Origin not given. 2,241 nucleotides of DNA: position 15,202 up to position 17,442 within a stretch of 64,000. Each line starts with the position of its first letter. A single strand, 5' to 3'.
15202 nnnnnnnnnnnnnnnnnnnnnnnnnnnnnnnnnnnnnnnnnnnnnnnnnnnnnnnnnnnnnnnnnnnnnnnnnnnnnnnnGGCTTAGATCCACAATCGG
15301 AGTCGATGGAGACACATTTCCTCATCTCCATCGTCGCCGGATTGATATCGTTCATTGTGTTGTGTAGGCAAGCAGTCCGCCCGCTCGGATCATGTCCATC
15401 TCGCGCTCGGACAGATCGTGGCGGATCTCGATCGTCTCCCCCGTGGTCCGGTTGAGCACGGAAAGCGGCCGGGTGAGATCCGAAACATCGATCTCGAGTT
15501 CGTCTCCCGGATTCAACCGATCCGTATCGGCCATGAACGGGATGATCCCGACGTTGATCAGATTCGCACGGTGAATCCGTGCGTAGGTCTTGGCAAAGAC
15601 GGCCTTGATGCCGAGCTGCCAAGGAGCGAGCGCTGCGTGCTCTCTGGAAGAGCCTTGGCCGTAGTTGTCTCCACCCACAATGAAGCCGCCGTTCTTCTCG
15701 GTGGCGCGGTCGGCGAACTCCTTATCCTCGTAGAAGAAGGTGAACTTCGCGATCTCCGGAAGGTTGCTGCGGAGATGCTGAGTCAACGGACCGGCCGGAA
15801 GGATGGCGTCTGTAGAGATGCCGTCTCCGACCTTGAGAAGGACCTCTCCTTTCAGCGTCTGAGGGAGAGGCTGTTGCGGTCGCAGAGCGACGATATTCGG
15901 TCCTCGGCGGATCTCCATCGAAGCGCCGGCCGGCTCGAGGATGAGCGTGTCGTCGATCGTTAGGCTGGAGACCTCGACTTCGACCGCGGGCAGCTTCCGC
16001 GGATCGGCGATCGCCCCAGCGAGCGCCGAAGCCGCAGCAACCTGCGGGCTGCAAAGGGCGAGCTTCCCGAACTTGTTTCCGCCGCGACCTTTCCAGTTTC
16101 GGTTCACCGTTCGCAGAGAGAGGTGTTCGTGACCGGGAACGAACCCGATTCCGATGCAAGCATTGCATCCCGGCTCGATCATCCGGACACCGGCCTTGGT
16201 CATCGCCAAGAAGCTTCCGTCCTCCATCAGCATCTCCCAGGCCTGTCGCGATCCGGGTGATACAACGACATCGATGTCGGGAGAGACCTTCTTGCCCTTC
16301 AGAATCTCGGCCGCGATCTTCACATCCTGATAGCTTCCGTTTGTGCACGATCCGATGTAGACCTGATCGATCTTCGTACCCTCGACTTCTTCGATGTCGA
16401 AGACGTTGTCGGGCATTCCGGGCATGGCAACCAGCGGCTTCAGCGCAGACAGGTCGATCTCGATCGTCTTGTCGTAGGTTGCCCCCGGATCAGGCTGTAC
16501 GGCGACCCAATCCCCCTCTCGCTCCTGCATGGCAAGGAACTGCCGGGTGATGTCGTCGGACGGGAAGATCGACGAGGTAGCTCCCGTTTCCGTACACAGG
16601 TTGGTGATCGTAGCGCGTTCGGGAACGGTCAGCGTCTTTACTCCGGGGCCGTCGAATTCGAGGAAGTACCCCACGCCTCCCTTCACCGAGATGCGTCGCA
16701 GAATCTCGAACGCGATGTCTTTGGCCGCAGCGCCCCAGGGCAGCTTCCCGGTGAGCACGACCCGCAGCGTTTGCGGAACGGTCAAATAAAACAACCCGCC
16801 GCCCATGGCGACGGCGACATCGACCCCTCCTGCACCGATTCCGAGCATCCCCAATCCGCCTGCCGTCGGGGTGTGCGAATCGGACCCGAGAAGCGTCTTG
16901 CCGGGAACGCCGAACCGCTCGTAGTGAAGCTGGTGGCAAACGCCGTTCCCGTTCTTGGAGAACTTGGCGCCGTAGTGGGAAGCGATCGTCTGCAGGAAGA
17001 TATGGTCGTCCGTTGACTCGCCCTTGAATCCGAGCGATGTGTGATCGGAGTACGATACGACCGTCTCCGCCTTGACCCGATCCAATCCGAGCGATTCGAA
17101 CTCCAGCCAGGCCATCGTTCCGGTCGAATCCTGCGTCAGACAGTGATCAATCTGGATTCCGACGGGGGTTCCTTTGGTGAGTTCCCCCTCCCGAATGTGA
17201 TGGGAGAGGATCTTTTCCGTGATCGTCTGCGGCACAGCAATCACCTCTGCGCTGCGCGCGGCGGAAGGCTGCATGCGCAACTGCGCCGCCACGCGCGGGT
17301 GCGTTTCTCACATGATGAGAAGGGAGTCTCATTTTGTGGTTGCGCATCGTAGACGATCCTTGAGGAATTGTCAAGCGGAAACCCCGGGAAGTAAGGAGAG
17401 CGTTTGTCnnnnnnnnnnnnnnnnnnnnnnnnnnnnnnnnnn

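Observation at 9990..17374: Reductive-TCA signature operon acn-iclR-icd-aclB-aclA with an embedded IclR regulator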

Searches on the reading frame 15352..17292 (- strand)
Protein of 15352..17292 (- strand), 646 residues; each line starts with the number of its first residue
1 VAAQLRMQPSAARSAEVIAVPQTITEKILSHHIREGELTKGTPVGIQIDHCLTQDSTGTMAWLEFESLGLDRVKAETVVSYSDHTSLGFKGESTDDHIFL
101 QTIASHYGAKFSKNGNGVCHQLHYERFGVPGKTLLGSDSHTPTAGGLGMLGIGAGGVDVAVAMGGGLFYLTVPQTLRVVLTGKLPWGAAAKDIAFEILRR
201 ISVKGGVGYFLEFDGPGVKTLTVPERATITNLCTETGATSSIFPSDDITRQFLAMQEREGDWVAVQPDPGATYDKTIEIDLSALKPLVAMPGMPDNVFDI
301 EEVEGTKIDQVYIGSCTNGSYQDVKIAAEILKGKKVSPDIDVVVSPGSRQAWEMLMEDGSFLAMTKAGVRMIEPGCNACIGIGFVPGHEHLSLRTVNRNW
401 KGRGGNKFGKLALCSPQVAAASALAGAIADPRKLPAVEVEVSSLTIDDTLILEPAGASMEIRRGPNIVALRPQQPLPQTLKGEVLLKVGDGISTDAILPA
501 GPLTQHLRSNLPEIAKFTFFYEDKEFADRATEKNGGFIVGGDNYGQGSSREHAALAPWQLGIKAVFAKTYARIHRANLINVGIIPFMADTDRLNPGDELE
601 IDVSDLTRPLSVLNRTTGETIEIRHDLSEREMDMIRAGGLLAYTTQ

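Call 5: search_protein_families(library=ncbifam, proteins=[window:15352-17292:-])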
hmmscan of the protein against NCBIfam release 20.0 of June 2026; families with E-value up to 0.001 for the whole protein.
window:15352-17292:- (646 aa): 27 families (the best 25 are shown)
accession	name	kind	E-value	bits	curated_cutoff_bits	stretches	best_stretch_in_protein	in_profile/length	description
NF005558.0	PRK07229.1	equivalog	1.4e-235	783.8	612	1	21-645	2-642/647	aconitate hydratase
TIGR01342.1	acon_putative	hypoth_equivalog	1.1e-229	764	719.15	1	23-645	1-646/655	putative aconitate hydratase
NF001614.1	PRK00402.1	subfamily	2.3e-111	372.4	385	1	22-432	1-415/415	aconitase/3-isopropylmalate dehydratase large subunit family protein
TIGR02086.1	IPMI_arch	subfamily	2.5e-106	355.9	410.15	1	22-432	1-410/411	3-isopropylmalate dehydratase/homoaconitate hydratase family large subunit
TIGR01343.1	hacA_fam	subfamily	3.4e-104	348.7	385.7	1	23-432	1-412/412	homoaconitate hydratase family protein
TIGR01340.1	aconitase_mito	equivalog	5.4e-84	282.9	825.35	2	21-428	19-472/745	aconitate hydratase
TIGR02083.1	LEU2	equivalog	2.8e-80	270.3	610.65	1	23-434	2-419/419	3-isopropylmalate dehydratase large subunit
NF040615.1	HacA_Meth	equivalog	4.2e-79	266.2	550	1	23-430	2-417/419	homoaconitase large subunit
NF009116.0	PRK12466.1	subfamily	6.3e-69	232.8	531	2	21-302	4-305/472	3-isopropylmalate dehydratase large subunit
NF008503.0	PRK11413.1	equivalog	2.1e-68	231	641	3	20-305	33-316/753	hydratase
NF004016.0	PRK05478.1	subfamily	5.1e-65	219.8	510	2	21-302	3-303/468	3-isopropylmalate dehydratase large subunit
TIGR01341.1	aconitase_1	equivalog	1.9e-61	207.8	945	3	132-306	189-375/876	aconitate hydratase AcnA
NF006757.0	PRK09277.1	subfamily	1.2e-60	205.2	686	3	132-304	205-389/888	aconitate hydratase AcnA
NF009520.0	PRK12881.1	subfamily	3.5e-59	200.4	905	3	132-305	205-390/893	aconitate hydratase AcnA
TIGR00139.1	h_aconitase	equivalog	2.6e-56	191.4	529.9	3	21-253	1-240/709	homoaconitase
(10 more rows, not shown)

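Call 6: search_protein_families(library=pfam, proteins=[window:15352-17292:-])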
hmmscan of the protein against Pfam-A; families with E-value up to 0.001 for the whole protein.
window:15352-17292:- (646 aa): 2 families
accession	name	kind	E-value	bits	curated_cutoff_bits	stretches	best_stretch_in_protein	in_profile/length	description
PF00330.25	Aconitase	-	7.1e-97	325.7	28.7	1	26-426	1-463/463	Aconitase family (aconitate hydratase)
PF00694.25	Aconitase_C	-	2.3e-19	70.5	22.8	1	537-586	77-126/131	Aconitase C-terminal domain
